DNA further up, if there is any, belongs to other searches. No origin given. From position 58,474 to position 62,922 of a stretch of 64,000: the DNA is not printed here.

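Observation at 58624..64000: Single-polypeptide TrpE-G-D-C-F fusion (1383 aa) translationally coupled to trpB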

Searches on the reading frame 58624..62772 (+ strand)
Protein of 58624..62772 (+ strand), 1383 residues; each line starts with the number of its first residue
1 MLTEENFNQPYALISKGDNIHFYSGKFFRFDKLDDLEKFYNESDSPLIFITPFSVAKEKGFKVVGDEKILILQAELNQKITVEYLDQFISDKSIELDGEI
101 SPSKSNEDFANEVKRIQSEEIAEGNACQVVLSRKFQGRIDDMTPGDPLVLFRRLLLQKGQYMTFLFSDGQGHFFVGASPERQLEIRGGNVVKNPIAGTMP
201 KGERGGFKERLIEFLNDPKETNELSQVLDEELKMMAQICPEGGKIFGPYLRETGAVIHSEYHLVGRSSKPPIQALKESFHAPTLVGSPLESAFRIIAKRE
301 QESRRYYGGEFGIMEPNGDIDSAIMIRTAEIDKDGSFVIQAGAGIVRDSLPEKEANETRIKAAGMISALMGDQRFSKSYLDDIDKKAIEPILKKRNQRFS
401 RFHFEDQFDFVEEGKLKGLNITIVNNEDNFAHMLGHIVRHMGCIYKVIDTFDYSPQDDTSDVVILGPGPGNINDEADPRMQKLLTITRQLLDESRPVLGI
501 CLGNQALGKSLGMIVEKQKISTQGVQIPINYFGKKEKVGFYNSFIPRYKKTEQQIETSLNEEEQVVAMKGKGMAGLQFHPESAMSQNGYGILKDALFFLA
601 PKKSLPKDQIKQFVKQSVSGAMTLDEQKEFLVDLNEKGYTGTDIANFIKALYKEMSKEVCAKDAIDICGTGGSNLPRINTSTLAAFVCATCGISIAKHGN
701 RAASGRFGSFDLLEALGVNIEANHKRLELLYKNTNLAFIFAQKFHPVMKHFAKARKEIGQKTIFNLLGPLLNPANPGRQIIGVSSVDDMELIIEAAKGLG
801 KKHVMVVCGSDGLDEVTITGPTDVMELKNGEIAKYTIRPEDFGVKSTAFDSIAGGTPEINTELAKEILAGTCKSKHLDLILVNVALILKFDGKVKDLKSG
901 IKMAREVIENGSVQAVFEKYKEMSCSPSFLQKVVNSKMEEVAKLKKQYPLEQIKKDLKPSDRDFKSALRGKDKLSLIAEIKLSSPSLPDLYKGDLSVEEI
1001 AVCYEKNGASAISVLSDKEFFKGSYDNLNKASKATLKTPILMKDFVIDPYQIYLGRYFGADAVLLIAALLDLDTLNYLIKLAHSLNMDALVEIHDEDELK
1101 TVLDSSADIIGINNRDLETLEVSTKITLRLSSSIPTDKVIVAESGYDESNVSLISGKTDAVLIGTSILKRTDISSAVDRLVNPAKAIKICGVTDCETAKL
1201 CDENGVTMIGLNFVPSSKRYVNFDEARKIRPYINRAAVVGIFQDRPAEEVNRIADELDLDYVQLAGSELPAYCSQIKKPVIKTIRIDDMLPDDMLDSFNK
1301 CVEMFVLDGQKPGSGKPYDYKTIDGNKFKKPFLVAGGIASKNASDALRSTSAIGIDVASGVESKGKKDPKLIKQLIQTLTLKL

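Call 3: search_protein_families(library=pfam, proteins=[window:58624-62772:+], max_evalue=0.01)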
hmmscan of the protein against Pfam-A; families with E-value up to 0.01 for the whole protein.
window:58624-62772:+ (1383 aa): 6 families
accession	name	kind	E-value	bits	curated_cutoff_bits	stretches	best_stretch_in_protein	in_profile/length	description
PF00591.27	Glycos_transf_3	-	5.1e-79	265.9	27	1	662-912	2-251/253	Glycosyl transferase family, a/b domain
PF00218.27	IGPS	-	2.6e-71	240.2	27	1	930-1180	1-254/254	Indole-3-glycerol phosphate synthase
PF00425.24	Chorismate_bind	-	8.6e-50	170.1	27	1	106-361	2-257/257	chorismate binding enzyme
PF00697.28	PRAI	-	9.1e-42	143.4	22.7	1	1188-1377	2-192/193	N-(5'phosphoribosyl)anthranilate (PRA) isomerase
PF00117.34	GATase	-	2.8e-24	86.3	22.8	1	423-596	2-187/190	Glutamine amidotransferase class-I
PF07685.20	GATase_3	-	0.0086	16.1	27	0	458-525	39-108/196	CobB/CobQ-like glutamine amidotransferase domain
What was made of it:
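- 59884..60417 (+): Module G (aa 421-598): class-I glutamine amidotransferase with catalytic Cys501 (GICLG), His579 and Glu581 (QFHPES). Call 3 (GATase, 2.8e-24).
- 60418..61398 (+): Module D (aa 599-925): anthranilate phosphoribosyltransferase, including a divergent N-terminal helical part. Motifs: GTGGS 669-673, KHGN 697-700, R755, DGLDE 811-815. Call 3.
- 62173..62772 (+): Module F (aa 1184-1383): phosphoribosylanthranilate isomerase, with Cys1190 (KICG) and Asp1308. Call 3 (PRAI, 9.1e-42).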

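Call 8: find_homologous_proteins(query=window:58624-62772:+, max_evalue=1e-10)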
Query window:58624-62772:+ (1383 aa): 44 proteins with E <= 1e-10 among 8000 candidates.
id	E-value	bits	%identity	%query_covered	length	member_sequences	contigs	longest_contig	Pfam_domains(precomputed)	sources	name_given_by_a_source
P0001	0.0e+0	2062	65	100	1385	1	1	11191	PF00697.29,PF00117.35,PF00591.28,PF00218.28,PF00425.25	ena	-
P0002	0.0e+0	1594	53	100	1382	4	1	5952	PF00697.29,PF00117.35,PF00591.28,PF00218.28,PF00425.25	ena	-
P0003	0.0e+0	1572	53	100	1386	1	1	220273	PF00697.29,PF00117.35,PF00591.28,PF00218.28,PF00425.25,PF02885.23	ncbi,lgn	-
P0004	0.0e+0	1568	52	99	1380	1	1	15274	PF00697.29,PF00117.35,PF00591.28,PF00218.28,PF00425.25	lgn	-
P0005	0.0e+0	1563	52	100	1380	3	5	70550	PF00697.29,PF00117.35,PF00591.28,PF00218.28,PF00425.25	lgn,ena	-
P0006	0.0e+0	1562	52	99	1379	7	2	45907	PF00697.29,PF00117.35,PF00591.28,PF00218.28,PF00425.25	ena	-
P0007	0.0e+0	1560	53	100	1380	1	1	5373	PF00697.29,PF00117.35,PF00591.28,PF00218.28,PF00425.25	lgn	-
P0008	0.0e+0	1558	52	100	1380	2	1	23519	PF00697.29,PF00117.35,PF00591.28,PF00218.28,PF00425.25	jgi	-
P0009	0.0e+0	1558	52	99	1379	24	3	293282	PF00697.29,PF00117.35,PF00591.28,PF00218.28,PF00425.25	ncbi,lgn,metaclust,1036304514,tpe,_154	metaclust:\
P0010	0.0e+0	1553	52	100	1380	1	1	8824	PF00697.29,PF00117.35,PF00591.28,PF00218.28,PF00425.25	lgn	-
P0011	0.0e+0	1549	53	100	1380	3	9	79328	PF00697.29,PF00117.35,PF00591.28,PF00218.28,PF00425.25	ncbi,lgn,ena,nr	ncbi:MAG: anthranilate phosphoribosyltransferase [Candidatus Marinimicrobia bacterium]|nr:anthranila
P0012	0.0e+0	1547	52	99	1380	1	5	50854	PF00697.29,PF00117.35,PF00591.28,PF03437.22,PF00218.28,PF00425.25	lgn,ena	-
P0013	0.0e+0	1544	51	99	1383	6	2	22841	PF00697.29,PF00117.35,PF00591.28,PF00218.28,PF00425.25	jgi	jgi:phenazine biosynthesis protein phzE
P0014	0.0e+0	1543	53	100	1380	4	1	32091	PF00697.29,PF00117.35,PF00591.28,PF00218.28,PF00425.25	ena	-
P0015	0.0e+0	1542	52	100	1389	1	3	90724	PF00697.29,PF00117.35,PF00591.28,PF00218.28,PF00425.25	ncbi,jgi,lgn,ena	-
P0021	0.0e+0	1511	52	97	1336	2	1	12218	PF00697.29,PF00117.35,PF00591.28,PF00218.28,PF00425.25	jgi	-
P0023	1.1e-91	326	34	44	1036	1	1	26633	PF00117.35,PF01474.23,PF00425.25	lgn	-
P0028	1.0e-87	313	34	43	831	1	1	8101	PF00857.27,PF00117.35,PF00425.25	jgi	-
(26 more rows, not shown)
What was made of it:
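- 22 clusters at 90% identity, 1336-1389 aa long, with 51-65% identity (call 8). More distant homologues are fused to DAHP synthase or isochorismatase (call 8).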

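Call 10: find_encoding_contigs(protein=P0003, flank=8000, max_places=3)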
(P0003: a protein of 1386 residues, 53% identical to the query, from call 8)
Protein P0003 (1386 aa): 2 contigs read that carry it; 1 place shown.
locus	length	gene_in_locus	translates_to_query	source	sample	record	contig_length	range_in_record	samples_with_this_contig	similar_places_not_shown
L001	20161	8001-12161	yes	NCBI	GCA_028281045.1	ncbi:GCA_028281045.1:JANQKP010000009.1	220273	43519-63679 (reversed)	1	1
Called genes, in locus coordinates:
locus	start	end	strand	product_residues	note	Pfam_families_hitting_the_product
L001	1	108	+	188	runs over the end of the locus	PF00117:GATase, PF07722:Peptidase_C26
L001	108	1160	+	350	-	PF00425:Chorismate_bind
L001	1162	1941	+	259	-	PF01063:Aminotran_4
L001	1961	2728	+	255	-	PF00809:Pterin_bind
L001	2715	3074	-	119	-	-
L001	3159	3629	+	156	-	PF01242:PTPS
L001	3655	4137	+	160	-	PF01288:HPPK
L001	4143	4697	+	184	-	PF01227:GTP_cyclohydroI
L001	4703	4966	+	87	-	-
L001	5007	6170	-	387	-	-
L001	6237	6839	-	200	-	PF05148:Methyltransf_8 (weak), PF08003:Methyltransf_9 (weak), PF13489:Methyltransf_23, PF01209:Ubie_methyltran, PF13847:Methyltransf_31, PF08241:Methyltransf_11, PF08242:Methyltransf_12, PF13649:Methyltransf_25, +5 more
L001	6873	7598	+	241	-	PF01863:YgjP-like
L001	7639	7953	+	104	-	PF01371:Trp_repressor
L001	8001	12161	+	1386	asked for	PF00425:Chorismate_bind, PF00117:GATase, PF02885:Glycos_trans_3N (weak), PF00591:Glycos_transf_3, PF00218:IGPS, PF00697:PRAI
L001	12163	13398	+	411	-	PF00291:PALP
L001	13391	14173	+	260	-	PF00290:Trp_syntA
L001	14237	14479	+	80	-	-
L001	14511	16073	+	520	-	PF00990:GGDEF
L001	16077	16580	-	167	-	-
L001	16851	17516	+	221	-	PF03167:UDG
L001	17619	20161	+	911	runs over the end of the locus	PF00521:DNA_topoisoIV, PF03989:DNA_gyraseA_C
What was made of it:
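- On Anthranilate phosphoribosyltransferase (TrpD): The N-terminal helical domain is too divergent for PF02885 here; it hits weakly in P0003 (call 10).
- A relative has a separate pabA-pabB-pabC folate cluster just upstream (call 10).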

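Call 11: find_encoding_contigs(protein=P0001, flank=8000, max_places=3)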
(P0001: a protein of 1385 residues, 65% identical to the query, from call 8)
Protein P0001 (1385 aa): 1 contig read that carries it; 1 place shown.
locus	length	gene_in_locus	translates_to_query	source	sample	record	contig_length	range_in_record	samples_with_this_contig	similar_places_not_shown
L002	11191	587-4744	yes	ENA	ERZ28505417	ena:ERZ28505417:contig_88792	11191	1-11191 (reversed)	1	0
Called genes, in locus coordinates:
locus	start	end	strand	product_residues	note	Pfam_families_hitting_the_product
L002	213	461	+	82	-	PF01371:Trp_repressor, PF13384:HTH_23 (faint)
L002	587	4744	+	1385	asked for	PF00425:Chorismate_bind, PF00117:GATase, PF00591:Glycos_transf_3, PF00218:IGPS, PF00697:PRAI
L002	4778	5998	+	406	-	PF00291:PALP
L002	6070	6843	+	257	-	PF00290:Trp_syntA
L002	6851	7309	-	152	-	-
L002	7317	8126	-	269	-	-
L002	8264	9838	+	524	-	PF01943:Polysacc_synt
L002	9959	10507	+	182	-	PF01351:RNase_HII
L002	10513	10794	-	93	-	-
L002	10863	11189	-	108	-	?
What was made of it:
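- trpB follows in the window, and trpB plus trpA follow in relatives (calls 10, 11).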

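Call 29: find_related_loci(query=A1, collection=genome_contigs, flank=3000)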
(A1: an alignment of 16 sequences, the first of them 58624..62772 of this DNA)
Query A1 (1383 aa) in genome_contigs; peptide patterns used: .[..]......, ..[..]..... (x = any residue, [..] = any of these).
212 stretches matched a pattern; 31 encode a relative of the query (tblastn E <= 1e-3); 29 distinct loci.
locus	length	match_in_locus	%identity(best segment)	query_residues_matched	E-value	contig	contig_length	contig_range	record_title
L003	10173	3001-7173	53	1-1382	0e+0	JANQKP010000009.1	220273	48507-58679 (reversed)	MAG: Candidatus Gracilibacteria bacterium isolate PL25a_bin.160 k99_4081886, whole genome shotgun sequence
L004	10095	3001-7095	54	1-1368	0e+0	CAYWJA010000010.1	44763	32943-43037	MAG TPA_asm: uncultured Candidatus Peribacteria bacterium isolate SRP077602_co2_400 genome assembly, contig: NODE_1252_l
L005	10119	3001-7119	51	1-1375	0e+0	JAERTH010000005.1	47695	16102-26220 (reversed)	MAG: Candidatus Neomarinimicrobiota bacterium isolate BH27 c_000000000195, whole genome shotgun sequence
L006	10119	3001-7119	51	1-1375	0e+0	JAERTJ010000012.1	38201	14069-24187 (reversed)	MAG: Candidatus Neomarinimicrobiota bacterium isolate BH29 c_000000000334, whole genome shotgun sequence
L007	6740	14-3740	58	91-1379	0e+0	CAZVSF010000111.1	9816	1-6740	MAG TPA_asm: uncultured Lentisphaeria bacterium isolate binchicken_co275_87 genome assembly, contig: NODE_11106_length_9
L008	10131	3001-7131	52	1-1379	0e+0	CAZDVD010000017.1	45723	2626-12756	MAG TPA_asm: uncultured Lentisphaeria bacterium isolate SRP191223_co1_112 genome assembly, contig: NODE_509_length_45723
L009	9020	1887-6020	52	1-1380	0e+0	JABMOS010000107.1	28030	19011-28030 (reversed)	MAG: Candidatus Neomarinimicrobiota bacterium isolate bin.81 k141_5130836, whole genome shotgun sequence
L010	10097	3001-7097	51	1-1368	0e+0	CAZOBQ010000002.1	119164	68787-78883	MAG TPA_asm: uncultured Lentisphaeria bacterium isolate binchicken_co28_69 genome assembly, contig: NODE_99_length_11916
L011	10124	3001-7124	50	1-1377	0e+0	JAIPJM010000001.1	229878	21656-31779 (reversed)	MAG: Candidatus Neomarinimicrobiota bacterium isolate Tobar14m-G35 Tobar14m-C16, whole genome shotgun sequence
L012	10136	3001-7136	50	1-1382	0e+0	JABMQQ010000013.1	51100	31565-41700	MAG: Candidatus Neomarinimicrobiota bacterium isolate bin.62 k141_471008, whole genome shotgun sequence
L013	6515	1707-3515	50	11-600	2e-168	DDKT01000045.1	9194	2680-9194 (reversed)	MAG TPA_asm: Patescibacteria group bacterium UBA2591 UBA2591_contig_522, whole genome shotgun sequence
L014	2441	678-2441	49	5-585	9e-179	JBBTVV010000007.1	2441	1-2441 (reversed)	MAG: Patescibacteria group bacterium isolate H43-bin112_1 H43_bin112_1_000000000007, whole genome shotgun sequence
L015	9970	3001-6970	46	11-1379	1e-163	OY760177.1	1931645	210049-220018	MAG: Candidatus Gracilibacteria bacterium isolate ba77f91b-d06a-446b-8ae6-f296fa1be4ef genome assembly, chromosome: 1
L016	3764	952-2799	42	1-596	2e-156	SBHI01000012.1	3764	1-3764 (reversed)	MAG: Alphaproteobacteria bacterium isolate M3014 scaffold_8442_1, whole genome shotgun sequence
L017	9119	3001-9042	44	9-1376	2e-142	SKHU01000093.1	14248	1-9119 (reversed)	MAG: Alphaproteobacteria bacterium isolate CSBr16_224 CSBr16-4095, whole genome shotgun sequence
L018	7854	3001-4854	44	11-599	2e-141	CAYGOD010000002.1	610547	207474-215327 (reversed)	MAG TPA_asm: uncultured Bdellovibrionales bacterium isolate ERP117304_co1_103 genome assembly, contig: NODE_6_length_610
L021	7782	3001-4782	37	7-601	4e-111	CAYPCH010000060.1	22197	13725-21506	MAG TPA_asm: uncultured Oscillospiraceae bacterium isolate binchicken_co39_591 genome assembly, contig: NODE_5672_length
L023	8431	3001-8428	43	9-1379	2e-106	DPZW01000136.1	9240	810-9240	MAG TPA_asm: Rhodospirillaceae bacterium isolate UBA11073 contig_30646, whole genome shotgun sequence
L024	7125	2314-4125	45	1-596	2e-159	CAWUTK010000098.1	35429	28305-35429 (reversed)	MAG: uncultured Opitutales bacterium isolate HER19_SLT_250_bin_16_1 genome assembly, contig: HER19_SLT_250_bin_16-read_1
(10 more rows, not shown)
